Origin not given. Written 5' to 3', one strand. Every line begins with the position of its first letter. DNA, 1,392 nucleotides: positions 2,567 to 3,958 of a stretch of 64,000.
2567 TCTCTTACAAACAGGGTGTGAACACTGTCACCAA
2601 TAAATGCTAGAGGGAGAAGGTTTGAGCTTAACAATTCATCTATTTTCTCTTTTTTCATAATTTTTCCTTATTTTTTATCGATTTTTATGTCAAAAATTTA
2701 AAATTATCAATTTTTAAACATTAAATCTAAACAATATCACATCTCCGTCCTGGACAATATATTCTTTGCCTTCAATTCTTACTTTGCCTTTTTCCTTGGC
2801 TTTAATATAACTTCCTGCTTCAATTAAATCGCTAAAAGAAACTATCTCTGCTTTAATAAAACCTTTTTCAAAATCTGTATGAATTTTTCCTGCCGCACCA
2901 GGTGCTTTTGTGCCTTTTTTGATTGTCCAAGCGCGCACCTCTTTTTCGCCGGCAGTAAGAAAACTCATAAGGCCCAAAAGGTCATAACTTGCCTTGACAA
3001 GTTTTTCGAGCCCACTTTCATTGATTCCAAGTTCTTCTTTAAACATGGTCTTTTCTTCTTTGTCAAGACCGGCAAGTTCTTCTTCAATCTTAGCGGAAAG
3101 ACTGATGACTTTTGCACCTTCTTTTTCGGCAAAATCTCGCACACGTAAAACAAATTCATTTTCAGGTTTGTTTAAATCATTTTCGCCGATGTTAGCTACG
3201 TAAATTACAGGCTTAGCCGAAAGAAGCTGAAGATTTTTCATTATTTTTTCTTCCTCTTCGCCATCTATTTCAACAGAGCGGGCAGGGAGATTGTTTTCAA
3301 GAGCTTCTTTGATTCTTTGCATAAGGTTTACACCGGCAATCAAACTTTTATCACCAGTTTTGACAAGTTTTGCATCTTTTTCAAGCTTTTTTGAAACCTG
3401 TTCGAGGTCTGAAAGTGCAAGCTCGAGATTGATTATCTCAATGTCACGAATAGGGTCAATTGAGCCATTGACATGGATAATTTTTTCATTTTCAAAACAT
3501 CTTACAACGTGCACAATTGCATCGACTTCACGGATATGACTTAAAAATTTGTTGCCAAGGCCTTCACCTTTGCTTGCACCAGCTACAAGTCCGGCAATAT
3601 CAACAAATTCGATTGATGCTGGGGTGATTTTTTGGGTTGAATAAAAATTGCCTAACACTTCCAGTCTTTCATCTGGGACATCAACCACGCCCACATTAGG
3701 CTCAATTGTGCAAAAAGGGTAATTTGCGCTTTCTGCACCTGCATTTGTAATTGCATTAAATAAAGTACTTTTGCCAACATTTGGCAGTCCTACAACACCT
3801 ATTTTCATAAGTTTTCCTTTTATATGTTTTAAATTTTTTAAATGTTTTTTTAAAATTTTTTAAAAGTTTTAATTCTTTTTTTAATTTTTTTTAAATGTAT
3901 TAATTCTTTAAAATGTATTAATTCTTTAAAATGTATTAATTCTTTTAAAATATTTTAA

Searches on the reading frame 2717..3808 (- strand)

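Call 31: search_protein_families(library=pfam, proteins=[window:2717-3808:-], max_evalue=0.01)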
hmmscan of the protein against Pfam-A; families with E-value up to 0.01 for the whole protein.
window:2717-3808:- (364 aa): 3 families
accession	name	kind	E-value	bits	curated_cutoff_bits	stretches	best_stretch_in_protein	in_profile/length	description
PF06071.19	YchF-GTPase_C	-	2.1e-39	133.9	27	1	280-363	1-84/84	Protein of unknown function (DUF933)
PF01926.29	MMR_HSR1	-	9.4e-24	84.2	21.9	1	2-110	1-89/113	50S ribosome-binding GTPase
PF02421.24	FeoB_N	-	5e-10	39.5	27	1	2-52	2-52/156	Ferrous iron transport protein B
